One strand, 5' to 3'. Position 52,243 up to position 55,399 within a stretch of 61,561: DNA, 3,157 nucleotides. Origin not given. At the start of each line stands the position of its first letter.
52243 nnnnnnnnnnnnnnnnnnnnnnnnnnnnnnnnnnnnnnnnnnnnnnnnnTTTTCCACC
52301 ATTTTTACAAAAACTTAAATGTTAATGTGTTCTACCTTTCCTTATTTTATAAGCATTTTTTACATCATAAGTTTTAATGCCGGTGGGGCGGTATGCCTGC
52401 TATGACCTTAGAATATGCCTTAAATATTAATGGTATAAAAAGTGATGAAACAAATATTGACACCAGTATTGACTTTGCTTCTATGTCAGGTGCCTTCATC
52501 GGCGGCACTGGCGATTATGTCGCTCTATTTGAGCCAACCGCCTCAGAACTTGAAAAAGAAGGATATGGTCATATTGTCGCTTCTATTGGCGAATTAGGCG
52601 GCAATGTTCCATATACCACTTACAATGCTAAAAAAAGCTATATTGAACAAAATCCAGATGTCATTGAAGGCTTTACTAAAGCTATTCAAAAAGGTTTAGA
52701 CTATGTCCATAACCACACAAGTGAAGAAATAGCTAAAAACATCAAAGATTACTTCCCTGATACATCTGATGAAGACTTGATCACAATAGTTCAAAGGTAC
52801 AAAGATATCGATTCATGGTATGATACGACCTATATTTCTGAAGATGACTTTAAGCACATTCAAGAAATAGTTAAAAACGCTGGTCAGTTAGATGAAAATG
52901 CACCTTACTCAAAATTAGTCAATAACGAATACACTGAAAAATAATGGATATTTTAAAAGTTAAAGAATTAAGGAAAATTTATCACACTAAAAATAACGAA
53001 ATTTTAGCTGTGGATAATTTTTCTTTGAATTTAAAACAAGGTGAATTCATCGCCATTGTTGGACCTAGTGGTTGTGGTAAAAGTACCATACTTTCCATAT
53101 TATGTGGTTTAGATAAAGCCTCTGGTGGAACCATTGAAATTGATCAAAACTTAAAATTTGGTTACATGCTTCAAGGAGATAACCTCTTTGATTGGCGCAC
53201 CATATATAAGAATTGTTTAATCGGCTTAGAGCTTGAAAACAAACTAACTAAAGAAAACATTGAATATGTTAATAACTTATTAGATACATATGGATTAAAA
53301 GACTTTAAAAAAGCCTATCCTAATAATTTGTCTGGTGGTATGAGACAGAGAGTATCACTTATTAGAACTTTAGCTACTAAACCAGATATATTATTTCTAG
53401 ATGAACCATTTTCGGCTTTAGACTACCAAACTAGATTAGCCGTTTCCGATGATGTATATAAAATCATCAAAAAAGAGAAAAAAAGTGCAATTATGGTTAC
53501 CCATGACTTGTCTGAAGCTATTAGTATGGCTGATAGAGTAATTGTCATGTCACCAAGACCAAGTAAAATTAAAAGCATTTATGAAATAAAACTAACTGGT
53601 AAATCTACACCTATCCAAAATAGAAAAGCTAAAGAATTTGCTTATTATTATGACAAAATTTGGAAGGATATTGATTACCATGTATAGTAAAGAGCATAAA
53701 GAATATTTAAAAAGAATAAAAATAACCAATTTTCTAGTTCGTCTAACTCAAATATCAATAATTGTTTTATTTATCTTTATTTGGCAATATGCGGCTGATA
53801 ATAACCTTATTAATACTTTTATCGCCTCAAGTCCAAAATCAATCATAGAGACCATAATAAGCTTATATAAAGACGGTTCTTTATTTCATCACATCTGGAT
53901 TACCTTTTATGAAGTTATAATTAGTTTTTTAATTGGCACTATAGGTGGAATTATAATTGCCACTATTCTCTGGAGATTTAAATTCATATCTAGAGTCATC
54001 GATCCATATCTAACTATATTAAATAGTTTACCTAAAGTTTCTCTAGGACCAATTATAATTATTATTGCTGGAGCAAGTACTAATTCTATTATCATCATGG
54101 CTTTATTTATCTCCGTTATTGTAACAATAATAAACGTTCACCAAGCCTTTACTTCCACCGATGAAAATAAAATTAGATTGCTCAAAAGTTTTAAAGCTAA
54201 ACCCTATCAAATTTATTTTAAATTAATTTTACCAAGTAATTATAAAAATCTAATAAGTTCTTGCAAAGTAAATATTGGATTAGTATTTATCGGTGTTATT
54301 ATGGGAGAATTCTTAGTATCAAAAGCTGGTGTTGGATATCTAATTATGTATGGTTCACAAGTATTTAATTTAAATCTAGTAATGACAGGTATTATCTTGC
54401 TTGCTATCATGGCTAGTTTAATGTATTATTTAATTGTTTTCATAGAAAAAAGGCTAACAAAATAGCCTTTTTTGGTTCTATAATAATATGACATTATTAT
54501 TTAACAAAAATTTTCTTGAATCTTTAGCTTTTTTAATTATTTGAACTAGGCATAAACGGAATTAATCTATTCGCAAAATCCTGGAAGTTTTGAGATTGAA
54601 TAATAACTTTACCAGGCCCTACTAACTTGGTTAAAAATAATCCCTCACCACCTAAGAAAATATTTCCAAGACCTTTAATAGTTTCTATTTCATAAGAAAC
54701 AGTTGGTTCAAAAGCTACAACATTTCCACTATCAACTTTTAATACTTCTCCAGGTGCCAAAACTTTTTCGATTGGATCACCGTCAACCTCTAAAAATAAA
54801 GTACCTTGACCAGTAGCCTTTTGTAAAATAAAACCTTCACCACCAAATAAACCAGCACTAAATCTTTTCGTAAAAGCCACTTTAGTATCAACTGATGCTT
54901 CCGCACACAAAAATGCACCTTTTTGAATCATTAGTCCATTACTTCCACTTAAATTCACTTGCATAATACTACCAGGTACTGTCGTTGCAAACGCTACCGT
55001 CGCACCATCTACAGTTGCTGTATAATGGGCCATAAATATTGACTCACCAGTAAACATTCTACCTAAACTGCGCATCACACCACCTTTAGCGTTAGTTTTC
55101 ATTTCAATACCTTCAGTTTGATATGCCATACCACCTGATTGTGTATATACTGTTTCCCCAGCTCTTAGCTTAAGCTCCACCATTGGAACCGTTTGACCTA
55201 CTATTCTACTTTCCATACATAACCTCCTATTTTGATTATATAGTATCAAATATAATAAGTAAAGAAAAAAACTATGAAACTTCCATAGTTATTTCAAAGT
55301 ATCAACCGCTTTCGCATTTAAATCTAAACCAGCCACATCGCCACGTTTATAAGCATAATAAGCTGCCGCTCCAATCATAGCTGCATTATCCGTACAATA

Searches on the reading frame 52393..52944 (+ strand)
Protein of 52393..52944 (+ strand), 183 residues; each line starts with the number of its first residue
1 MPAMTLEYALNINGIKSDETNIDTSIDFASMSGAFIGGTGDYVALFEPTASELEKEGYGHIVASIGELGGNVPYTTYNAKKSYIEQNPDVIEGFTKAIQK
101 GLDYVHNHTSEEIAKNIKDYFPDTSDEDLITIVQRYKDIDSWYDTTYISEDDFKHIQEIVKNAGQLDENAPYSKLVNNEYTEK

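Call 31: search_protein_families(library=pfam, proteins=[window:52393-52944:+], max_evalue=0.001)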
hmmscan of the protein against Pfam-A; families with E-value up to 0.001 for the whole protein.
window:52393-52944:+ (183 aa): 2 families
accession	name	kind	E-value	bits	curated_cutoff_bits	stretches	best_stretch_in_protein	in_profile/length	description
PF09084.16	NMT1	-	7.1e-07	29.8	20.5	1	6-110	108-214/216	NMT1/THI5 like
PF13379.11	NMT1_2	-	2e-06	28.3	24.7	1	2-112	135-246/252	NMT1-like family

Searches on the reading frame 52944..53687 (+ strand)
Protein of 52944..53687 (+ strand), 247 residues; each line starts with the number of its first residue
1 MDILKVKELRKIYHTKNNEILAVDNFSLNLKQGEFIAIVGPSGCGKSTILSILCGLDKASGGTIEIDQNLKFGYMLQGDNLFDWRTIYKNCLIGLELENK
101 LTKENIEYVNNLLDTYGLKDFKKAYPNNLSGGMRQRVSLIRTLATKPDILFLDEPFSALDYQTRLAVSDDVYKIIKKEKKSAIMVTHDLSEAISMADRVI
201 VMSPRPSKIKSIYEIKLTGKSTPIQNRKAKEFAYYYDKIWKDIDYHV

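Call 31: search_protein_families(library=pfam, proteins=[window:52944-53687:+], max_evalue=0.001)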
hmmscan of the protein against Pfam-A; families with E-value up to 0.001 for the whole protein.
window:52944-53687:+ (247 aa): 7 families
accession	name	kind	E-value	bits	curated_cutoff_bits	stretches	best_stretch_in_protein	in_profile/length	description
PF00005.33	ABC_tran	-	6e-30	105.1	25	1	24-156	2-136/137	ABC transporter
PF13304.12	AAA_21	-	2.6e-07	31.4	27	0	125-189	234-300/304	AAA domain, putative AbiEii toxin, Type IV TA system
PF02463.25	SMC_N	-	6.7e-05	22.9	40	0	33-51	24-42/220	RecF/RecN/SMC N terminal domain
PF09818.15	ABC_ATPase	-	0.00021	20.8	23.2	0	123-204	152-248/283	P-loop domain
PF03193.22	RsgA_GTPase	-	0.00063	20.1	30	0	13-69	87-140/174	RsgA GTPase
PF03215.21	Rad17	-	0.00094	19.6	23.8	0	24-54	36-66/186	Rad17 P-loop domain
PF09445.16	Methyltransf_15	-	0.00098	19.2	22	0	130-225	55-145/165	RNA cap guanine-N2 methyltransferase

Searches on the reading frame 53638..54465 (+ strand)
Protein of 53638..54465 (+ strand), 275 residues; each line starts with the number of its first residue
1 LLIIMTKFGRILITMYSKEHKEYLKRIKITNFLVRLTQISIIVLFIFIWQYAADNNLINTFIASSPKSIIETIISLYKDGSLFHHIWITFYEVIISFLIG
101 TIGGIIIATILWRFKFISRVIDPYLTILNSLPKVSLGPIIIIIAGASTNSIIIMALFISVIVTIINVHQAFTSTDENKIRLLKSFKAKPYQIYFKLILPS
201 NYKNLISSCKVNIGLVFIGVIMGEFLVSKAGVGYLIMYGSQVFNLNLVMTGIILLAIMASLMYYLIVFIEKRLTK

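Call 31: search_protein_families(library=pfam, proteins=[window:53638-54465:+], max_evalue=0.001)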
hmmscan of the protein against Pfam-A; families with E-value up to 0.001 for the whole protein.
window:53638-54465:+ (275 aa): 1 family
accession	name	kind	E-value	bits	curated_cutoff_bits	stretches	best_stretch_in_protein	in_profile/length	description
PF00528.27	BPD_transp_1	-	2.7e-21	76.6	26.4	1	100-273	1-182/184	Binding-protein-dependent transport system inner membrane component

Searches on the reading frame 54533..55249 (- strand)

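Call 31: search_protein_families(library=pfam, proteins=[window:54533-55249:-], max_evalue=0.001)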
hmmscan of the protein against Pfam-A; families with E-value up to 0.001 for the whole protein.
window:54533-55249:- (238 aa): 1 family
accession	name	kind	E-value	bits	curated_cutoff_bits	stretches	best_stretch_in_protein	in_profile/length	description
PF01987.23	AIM24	-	7.2e-69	232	25.7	1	15-219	2-204/205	Mitochondrial biogenesis AIM24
